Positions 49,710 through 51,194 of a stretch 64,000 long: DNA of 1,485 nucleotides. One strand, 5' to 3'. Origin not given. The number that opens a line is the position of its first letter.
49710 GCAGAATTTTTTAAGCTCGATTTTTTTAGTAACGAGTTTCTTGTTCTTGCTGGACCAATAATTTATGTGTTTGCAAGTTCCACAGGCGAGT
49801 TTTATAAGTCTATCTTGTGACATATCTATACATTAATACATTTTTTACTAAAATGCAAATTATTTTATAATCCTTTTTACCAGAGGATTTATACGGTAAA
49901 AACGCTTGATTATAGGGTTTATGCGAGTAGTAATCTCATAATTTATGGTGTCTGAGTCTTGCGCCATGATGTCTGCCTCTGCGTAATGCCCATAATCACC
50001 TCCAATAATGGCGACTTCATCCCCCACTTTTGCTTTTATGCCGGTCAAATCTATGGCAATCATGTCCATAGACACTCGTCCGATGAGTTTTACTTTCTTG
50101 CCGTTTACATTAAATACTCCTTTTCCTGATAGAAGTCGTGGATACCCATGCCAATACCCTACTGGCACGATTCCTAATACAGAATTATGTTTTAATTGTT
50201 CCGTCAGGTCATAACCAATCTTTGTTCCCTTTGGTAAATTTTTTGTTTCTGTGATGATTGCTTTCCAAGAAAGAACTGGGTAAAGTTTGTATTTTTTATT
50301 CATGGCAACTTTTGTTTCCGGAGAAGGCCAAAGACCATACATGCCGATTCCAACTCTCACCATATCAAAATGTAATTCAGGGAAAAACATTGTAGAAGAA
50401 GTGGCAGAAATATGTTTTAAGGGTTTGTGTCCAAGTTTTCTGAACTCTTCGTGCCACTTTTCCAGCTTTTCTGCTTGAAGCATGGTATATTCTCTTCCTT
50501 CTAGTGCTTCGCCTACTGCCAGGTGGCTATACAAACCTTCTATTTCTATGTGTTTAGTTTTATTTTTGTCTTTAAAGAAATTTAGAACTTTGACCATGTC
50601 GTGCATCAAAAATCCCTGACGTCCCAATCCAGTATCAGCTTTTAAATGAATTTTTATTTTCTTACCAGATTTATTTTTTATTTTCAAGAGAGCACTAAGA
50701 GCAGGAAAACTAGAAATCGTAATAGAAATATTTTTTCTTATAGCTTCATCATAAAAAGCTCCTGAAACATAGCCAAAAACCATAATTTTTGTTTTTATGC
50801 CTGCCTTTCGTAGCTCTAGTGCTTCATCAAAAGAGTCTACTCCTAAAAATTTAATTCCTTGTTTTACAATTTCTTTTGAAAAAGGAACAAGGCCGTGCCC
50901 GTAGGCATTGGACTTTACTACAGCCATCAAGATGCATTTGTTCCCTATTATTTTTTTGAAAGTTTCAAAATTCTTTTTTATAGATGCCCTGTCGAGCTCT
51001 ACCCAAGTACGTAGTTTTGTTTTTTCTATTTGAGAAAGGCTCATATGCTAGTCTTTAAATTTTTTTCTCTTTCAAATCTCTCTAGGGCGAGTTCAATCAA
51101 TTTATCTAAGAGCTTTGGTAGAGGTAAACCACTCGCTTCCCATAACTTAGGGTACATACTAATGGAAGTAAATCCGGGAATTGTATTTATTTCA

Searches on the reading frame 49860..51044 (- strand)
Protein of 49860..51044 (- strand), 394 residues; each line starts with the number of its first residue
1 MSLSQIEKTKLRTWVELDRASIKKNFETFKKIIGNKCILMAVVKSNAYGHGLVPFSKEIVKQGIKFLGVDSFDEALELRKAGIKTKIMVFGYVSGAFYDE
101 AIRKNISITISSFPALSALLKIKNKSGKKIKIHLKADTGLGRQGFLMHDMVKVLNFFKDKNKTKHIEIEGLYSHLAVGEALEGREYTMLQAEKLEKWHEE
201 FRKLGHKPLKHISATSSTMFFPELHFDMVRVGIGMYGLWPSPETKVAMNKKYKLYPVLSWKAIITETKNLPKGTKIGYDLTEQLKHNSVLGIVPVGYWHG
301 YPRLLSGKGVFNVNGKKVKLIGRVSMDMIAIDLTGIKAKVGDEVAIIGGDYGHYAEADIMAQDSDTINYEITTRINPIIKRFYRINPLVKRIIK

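Call 62: find_encoding_contigs(protein=window:49860-51044:-, flank=10000, max_places=1)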
Protein window:49860-51044:- (394 aa): 7 contigs read that carry it; 1 place shown.
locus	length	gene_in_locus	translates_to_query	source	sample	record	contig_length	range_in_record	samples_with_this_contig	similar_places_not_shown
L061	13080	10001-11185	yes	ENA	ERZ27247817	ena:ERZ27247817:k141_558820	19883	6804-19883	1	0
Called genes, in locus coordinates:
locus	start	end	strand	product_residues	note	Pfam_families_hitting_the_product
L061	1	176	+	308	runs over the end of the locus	PF00231:ATP-synt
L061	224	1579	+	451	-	PF02874:ATP-synt_ab_N, PF00006:ATP-synt_ab, PF22919:ATP-synt_VA_C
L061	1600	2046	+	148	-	PF02823:ATP-synt_DE_N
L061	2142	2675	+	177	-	-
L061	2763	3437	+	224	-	PF00590:TP_methylase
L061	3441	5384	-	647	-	-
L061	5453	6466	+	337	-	PF00022:Actin, PF06723:MreB_Mbl, PF00012:HSP70, PF14450:FtsA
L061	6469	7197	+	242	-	PF13177:DNA_pol3_delta2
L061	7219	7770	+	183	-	PF01765:RRF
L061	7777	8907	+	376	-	PF02163:Peptidase_M50, PF13180:PDZ_2 (weak)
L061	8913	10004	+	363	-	PF01820:Dala_Dala_lig_N, PF01071:GARS_A (weak), PF02222:ATP-grasp, PF02655:ATP-grasp_3, PF02786:CPSase_L_D2, PF07478:Dala_Dala_lig_C, PF13535:ATP-grasp_4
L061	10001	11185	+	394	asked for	PF01168:Ala_racemase_N, PF00842:Ala_racemase_C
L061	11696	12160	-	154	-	-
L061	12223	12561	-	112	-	PF04020:Phage_holin_4_2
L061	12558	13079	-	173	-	?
